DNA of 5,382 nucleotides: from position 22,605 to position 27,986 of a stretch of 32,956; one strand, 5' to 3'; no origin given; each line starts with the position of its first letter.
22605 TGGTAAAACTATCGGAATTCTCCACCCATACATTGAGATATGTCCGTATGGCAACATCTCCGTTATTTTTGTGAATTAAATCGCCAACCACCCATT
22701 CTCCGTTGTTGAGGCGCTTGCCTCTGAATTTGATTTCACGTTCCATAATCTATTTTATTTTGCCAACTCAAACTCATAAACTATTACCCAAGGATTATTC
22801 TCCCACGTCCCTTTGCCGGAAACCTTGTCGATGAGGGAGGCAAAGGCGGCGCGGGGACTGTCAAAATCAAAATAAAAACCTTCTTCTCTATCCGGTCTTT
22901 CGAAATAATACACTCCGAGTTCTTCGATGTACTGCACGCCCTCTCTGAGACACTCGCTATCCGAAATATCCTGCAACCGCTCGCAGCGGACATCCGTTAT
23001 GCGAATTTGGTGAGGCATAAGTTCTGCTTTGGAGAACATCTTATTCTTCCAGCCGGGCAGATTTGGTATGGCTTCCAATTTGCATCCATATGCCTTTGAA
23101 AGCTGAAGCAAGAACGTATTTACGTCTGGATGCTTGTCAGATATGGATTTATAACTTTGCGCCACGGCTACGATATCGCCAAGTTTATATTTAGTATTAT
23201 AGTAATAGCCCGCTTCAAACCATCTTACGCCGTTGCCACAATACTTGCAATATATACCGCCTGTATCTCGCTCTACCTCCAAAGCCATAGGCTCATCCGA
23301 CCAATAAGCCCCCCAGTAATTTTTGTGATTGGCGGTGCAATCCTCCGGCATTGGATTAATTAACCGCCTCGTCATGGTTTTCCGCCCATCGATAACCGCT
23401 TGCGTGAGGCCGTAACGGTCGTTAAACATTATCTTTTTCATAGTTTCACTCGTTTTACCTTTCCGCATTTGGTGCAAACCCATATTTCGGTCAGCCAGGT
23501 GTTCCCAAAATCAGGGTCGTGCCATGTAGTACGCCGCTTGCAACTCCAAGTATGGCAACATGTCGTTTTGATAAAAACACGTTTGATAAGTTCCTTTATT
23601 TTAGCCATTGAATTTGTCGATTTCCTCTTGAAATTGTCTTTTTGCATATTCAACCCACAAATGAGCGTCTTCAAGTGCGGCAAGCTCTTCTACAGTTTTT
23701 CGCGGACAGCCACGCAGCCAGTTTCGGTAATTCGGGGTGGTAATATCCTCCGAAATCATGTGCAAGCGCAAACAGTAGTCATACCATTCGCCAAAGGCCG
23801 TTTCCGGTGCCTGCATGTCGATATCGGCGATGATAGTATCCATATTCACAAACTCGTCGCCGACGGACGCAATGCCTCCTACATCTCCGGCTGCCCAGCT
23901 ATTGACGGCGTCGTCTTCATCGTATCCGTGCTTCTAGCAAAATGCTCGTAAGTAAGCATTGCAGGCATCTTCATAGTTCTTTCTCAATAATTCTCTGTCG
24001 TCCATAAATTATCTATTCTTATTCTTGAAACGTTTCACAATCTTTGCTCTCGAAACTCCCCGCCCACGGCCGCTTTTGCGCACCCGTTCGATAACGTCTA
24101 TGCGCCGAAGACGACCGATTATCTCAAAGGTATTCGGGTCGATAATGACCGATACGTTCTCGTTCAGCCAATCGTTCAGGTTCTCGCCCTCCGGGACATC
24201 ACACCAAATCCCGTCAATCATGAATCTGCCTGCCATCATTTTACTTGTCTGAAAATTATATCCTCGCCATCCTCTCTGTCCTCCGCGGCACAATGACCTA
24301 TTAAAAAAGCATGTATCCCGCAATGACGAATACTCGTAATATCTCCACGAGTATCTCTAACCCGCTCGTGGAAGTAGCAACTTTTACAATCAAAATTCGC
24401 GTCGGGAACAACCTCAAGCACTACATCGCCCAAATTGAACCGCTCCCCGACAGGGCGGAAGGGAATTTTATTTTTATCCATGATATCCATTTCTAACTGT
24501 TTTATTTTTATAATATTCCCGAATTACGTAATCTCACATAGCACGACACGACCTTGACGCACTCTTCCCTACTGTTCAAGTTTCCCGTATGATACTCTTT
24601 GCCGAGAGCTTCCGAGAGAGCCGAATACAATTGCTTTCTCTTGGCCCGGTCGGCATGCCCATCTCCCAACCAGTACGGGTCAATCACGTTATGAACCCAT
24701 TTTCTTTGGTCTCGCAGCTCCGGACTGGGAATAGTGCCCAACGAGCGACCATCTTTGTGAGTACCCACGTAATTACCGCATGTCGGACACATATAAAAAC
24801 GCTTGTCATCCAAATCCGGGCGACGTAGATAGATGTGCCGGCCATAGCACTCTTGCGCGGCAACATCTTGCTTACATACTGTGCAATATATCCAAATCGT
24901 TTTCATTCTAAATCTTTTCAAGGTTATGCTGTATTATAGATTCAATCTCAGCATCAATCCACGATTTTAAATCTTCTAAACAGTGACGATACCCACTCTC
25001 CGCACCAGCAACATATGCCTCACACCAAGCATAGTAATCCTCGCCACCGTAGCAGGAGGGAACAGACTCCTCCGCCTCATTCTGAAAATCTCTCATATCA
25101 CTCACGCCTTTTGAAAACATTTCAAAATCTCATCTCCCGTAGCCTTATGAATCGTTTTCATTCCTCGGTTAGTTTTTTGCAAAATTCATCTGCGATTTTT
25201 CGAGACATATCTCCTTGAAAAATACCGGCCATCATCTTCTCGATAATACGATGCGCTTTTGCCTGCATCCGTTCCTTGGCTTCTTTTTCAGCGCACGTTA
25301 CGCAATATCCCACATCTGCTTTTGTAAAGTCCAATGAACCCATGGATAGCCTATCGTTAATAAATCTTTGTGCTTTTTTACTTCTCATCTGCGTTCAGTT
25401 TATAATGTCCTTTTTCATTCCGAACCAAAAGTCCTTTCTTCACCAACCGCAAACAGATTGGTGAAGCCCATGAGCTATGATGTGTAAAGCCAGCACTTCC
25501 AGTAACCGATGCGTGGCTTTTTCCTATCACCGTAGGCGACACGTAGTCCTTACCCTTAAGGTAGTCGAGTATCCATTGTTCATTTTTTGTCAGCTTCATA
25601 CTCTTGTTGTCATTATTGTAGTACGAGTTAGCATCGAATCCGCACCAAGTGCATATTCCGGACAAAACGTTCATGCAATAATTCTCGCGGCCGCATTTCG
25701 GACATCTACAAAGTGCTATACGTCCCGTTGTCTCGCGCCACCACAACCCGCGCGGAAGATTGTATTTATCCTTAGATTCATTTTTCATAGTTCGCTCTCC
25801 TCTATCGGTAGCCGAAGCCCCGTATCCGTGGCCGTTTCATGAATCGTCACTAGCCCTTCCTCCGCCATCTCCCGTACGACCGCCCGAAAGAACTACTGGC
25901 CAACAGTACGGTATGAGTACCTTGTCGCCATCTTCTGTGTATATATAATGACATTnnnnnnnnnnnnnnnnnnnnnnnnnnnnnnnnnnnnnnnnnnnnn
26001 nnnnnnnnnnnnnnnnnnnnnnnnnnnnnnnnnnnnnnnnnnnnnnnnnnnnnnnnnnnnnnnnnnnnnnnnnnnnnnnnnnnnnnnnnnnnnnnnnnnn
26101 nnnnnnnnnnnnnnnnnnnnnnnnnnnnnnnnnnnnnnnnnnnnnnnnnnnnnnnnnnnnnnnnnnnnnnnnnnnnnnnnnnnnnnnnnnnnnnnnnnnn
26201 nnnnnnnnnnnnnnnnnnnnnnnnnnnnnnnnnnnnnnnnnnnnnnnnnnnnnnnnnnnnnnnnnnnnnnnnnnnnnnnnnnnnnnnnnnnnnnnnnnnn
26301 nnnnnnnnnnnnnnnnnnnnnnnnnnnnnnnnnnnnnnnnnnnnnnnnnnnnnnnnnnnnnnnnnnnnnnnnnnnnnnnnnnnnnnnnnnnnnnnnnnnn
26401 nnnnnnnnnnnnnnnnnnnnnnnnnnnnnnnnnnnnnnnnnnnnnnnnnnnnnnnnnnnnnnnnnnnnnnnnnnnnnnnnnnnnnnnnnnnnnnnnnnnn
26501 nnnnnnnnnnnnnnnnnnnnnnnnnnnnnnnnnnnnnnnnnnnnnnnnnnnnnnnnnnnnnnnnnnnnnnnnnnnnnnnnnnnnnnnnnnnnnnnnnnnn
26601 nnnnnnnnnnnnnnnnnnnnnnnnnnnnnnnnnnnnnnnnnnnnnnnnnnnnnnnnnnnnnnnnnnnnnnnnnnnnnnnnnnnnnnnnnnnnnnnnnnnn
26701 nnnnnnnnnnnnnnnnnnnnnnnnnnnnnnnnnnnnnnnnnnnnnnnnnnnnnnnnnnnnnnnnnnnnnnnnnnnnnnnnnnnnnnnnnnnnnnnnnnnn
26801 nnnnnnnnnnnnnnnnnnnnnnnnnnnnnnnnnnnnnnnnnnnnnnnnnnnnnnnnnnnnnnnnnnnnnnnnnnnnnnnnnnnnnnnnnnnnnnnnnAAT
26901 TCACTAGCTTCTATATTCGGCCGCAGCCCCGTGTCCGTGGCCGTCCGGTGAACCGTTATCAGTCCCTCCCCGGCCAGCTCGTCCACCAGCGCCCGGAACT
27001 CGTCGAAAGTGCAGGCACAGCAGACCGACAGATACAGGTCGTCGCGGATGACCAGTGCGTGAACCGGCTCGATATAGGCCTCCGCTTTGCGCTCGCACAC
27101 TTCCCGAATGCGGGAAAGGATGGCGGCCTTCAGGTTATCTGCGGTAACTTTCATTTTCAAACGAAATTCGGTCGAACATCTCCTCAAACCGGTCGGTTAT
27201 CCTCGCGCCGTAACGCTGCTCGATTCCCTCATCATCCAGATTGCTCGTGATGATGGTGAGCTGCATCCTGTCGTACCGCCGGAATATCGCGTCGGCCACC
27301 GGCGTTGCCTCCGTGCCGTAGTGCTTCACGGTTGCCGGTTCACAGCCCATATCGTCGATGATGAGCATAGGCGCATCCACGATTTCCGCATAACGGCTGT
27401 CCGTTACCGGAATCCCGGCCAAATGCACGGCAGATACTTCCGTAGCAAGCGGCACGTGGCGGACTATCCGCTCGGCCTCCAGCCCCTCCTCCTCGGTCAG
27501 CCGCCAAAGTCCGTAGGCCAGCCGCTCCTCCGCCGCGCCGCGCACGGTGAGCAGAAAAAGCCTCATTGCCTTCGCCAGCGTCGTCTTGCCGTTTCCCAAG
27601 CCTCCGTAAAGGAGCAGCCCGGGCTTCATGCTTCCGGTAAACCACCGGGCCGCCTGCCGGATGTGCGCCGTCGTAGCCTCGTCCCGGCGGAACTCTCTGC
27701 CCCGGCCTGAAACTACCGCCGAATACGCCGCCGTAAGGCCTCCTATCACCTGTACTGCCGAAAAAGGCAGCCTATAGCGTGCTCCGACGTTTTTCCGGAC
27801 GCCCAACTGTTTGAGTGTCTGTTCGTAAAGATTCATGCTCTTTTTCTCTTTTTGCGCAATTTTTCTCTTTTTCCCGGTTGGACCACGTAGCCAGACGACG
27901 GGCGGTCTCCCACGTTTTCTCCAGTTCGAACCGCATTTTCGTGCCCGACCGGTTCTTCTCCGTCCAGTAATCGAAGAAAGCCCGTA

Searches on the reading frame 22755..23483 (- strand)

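Call 16: search_protein_families(library=phrogs, proteins=[window:22755-23483:-], max_evalue=0.001)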
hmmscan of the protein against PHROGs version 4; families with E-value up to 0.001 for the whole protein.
window:22755-23483:- (242 aa): 2 families
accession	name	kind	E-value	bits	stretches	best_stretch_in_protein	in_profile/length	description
phrog_874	-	unknown function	3.1e-36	126.2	1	9-240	59-256/277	-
phrog_18361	-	unknown function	2.7e-11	45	1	159-240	9-85/92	-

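Call 17: search_protein_families(library=pfam, proteins=[window:22755-23483:-], max_evalue=0.001)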
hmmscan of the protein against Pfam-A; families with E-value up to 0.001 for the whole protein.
window:22755-23483:- (242 aa): 0 families

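Call 67: search_protein_families(library=pfam, proteins=[window:22755-23483:-], max_evalue=0.001)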
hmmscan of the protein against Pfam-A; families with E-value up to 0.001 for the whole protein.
window:22755-23483:- (242 aa): 0 families

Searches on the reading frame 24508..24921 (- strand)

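Call 16: search_protein_families(library=phrogs, proteins=[window:24508-24921:-], max_evalue=0.001)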
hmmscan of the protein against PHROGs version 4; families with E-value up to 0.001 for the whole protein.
window:24508-24921:- (137 aa): 1 family
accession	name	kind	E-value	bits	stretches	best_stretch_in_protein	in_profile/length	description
phrog_1934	-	unknown function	1.1e-21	78.3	1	7-129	10-129/144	-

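Call 17: search_protein_families(library=pfam, proteins=[window:24508-24921:-], max_evalue=0.001)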
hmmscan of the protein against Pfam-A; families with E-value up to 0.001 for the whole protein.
window:24508-24921:- (137 aa): 1 family
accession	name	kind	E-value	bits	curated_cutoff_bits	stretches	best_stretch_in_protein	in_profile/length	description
PF11672.13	DUF3268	-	5.7e-12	46.5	28.4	1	12-126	4-116/121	zinc-finger-containing domain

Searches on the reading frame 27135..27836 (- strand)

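Call 16: search_protein_families(library=phrogs, proteins=[window:27135-27836:-], max_evalue=0.001)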
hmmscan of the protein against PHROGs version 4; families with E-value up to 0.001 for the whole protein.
window:27135-27836:- (233 aa): 4 families
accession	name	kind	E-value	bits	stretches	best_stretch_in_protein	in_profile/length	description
phrog_50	-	DNA, RNA and nucleotide metabolism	2.2e-24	87.4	1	53-233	351-511/570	DnaC-like helicase loader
phrog_3277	-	DNA, RNA and nucleotide metabolism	1.4e-16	61.8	1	64-233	3-154/168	DnaC-like helicase loader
phrog_15321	-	unknown function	1.9e-06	29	1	154-224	7-79/93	-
phrog_26922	-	DNA, RNA and nucleotide metabolism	3.8e-05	25.2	1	151-226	8-79/92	DnaC-like helicase loader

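Call 17: search_protein_families(library=pfam, proteins=[window:27135-27836:-], max_evalue=0.001)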
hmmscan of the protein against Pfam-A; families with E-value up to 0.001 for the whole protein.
window:27135-27836:- (233 aa): 0 families
